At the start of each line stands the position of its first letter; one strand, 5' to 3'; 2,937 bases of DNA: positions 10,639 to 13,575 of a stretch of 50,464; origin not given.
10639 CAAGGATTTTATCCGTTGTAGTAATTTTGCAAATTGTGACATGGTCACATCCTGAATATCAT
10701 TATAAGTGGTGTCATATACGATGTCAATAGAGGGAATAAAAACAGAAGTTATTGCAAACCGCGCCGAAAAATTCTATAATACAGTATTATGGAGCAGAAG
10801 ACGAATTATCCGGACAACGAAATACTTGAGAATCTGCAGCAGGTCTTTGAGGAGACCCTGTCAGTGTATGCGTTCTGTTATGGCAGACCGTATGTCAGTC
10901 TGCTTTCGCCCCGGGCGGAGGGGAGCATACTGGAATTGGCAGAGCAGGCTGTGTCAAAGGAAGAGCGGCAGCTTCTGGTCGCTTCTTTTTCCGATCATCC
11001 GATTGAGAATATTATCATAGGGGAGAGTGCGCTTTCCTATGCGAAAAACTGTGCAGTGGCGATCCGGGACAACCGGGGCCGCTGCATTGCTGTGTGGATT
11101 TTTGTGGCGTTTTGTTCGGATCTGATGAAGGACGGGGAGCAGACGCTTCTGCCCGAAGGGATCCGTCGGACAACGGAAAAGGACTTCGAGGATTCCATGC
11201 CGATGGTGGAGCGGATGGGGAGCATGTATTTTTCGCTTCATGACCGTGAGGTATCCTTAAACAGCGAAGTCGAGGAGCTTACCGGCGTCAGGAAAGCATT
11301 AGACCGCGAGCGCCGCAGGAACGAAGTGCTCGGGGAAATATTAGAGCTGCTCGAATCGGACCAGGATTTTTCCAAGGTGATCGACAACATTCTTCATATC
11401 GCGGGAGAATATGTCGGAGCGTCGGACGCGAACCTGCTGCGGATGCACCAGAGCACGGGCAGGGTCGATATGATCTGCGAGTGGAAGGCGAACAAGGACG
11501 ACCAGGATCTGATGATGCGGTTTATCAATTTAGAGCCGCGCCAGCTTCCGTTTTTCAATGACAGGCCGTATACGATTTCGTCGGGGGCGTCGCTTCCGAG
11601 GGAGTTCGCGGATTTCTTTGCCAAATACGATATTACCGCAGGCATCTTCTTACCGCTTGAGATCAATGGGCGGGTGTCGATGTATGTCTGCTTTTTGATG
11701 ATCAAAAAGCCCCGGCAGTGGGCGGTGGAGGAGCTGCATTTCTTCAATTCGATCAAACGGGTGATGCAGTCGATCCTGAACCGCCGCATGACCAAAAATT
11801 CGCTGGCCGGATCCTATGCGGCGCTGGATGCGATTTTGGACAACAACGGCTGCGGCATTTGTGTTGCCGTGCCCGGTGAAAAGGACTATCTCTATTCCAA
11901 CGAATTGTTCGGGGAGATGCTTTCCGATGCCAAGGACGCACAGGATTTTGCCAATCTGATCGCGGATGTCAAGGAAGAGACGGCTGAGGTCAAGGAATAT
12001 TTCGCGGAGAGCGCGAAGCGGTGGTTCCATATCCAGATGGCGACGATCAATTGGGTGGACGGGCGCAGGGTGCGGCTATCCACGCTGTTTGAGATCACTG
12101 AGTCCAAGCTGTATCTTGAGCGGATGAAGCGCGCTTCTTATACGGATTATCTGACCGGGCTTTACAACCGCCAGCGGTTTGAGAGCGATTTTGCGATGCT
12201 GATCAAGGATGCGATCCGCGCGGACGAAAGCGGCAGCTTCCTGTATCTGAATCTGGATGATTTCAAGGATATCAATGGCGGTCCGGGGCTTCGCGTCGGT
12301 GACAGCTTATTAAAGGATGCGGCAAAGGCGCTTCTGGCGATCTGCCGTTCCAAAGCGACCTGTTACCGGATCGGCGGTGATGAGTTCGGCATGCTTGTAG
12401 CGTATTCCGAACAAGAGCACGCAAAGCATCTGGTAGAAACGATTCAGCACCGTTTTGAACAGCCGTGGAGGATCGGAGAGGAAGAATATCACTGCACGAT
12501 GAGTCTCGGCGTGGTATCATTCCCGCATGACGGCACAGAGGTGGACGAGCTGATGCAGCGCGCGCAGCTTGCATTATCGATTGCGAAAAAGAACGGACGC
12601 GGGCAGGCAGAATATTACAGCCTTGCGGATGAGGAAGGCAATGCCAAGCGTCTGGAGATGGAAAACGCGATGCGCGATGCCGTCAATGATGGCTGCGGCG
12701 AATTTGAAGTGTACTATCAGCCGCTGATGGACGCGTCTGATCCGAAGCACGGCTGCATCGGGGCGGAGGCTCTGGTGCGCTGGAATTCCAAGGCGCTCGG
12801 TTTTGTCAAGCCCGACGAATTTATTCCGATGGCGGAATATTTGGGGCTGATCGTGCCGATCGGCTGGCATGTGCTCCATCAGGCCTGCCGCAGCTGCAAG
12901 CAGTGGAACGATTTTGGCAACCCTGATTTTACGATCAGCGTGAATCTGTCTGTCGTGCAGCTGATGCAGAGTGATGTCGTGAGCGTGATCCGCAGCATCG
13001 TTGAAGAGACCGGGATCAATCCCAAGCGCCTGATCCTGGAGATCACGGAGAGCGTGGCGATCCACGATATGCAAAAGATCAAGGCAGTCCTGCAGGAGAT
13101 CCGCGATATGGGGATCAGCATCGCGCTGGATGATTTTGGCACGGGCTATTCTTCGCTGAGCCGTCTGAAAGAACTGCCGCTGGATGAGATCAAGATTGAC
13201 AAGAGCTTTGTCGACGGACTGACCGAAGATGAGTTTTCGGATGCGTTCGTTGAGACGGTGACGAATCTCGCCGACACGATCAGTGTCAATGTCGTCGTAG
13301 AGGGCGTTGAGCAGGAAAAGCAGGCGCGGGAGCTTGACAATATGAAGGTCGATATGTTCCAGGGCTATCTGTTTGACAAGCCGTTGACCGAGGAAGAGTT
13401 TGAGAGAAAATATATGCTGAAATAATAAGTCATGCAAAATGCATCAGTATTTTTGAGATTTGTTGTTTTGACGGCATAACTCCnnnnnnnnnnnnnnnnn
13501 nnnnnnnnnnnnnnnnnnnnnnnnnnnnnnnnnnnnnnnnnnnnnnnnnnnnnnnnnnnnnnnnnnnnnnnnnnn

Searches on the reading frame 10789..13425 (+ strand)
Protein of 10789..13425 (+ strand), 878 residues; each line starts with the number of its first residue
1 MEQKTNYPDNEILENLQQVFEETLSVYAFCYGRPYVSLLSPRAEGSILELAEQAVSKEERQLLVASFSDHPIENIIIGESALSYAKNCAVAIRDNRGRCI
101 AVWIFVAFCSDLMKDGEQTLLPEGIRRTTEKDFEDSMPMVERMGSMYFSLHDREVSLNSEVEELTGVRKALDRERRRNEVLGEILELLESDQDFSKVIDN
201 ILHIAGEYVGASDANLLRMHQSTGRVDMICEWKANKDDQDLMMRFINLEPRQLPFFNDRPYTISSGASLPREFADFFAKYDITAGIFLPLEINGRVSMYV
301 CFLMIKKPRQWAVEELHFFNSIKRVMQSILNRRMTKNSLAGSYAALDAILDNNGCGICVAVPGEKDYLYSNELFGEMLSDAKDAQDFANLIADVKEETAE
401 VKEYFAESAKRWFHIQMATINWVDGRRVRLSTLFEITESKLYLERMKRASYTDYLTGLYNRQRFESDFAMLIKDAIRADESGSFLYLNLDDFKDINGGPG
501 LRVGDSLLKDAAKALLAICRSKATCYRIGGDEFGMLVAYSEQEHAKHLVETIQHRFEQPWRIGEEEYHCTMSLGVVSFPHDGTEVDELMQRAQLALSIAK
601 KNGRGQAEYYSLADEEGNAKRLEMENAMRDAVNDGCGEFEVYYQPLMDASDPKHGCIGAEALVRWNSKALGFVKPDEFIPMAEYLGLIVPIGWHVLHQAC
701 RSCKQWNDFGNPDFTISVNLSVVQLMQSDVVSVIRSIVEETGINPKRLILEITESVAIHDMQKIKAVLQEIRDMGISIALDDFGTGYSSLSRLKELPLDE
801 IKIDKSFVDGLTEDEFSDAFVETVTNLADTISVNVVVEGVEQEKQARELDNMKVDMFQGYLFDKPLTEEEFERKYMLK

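Call 5: search_protein_families(library=pfam, max_evalue=0.01, proteins=[window:10789-13425:+])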
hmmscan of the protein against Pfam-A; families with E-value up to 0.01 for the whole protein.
window:10789-13425:+ (878 aa): 2 families
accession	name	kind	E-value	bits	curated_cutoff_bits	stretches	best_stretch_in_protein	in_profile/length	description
PF00563.25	EAL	-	1.5e-68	231.1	31.3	1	628-865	4-236/236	EAL domain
PF00990.26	GGDEF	-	3.4e-34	118.4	23.8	1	451-605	2-160/161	Diguanylate cyclase, GGDEF domain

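Call 11: find_encoding_contigs(protein=window:10789-13425:+, flank=10000, max_places=10)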
Protein window:10789-13425:+ (878 aa): 11 contigs read that carry it; 5 places shown.
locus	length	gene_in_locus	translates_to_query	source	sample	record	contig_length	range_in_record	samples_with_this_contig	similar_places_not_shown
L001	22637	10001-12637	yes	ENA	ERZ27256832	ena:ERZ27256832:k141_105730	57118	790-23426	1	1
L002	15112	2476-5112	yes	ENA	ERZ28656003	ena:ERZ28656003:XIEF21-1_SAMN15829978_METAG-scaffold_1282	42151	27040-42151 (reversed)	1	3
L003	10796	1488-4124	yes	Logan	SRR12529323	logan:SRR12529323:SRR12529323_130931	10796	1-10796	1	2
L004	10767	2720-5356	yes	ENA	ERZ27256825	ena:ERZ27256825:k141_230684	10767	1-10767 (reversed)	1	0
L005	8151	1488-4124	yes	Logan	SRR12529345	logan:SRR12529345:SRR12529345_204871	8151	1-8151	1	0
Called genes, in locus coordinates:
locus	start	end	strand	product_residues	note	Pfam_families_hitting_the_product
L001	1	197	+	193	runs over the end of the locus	PF13847:Methyltransf_31 (weak), PF08242:Methyltransf_12 (weak), PF13649:Methyltransf_25 (weak)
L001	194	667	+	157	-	PF25137:ADH_Fe_C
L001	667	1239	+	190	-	-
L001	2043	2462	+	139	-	PF13495:Phage_int_SAM_4 (weak)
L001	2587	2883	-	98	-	-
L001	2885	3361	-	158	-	-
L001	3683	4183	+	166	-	PF03720:UDPG_MGDP_dh_C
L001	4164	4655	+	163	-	PF25390:WD40_RLD, PF13540:RCC1_2 (weak)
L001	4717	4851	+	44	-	-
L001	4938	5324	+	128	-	-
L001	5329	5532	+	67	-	-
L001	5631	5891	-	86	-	-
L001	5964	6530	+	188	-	PF05717:TnpB_IS66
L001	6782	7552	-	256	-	-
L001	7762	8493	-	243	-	PF01381:HTH_3, PF00149:Metallophos (weak)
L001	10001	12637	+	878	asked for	PF00990:GGDEF, PF00563:EAL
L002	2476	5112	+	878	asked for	PF00990:GGDEF, PF00563:EAL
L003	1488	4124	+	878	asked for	PF00990:GGDEF, PF00563:EAL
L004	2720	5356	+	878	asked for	PF00990:GGDEF, PF00563:EAL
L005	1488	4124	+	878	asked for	PF00990:GGDEF, PF00563:EAL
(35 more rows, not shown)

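Call 62: find_related_loci(query=window:10789-13425:+, collection=genome_contigs, flank=10000)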
Query window:10789-13425:+ (878 aa) in genome_contigs; peptide patterns used: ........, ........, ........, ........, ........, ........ (x = any residue, [..] = any of these).
15 stretches matched a pattern; 2 encode a relative of the query (tblastn E <= 1e-3); 2 distinct loci.
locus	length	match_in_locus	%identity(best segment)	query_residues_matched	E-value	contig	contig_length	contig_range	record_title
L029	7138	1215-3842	67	1-876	0e+0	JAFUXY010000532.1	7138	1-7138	MAG: Lachnospiraceae bacterium isolate RGIG4927 Roe_deer_Rumen-3__c353336, whole genome shotgun sequence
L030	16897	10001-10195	31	703-755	2e-4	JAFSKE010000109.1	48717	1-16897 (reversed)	MAG: Synergistaceae bacterium isolate RGIG3217 Goat_Reticulum-2__c446501, whole genome shotgun sequence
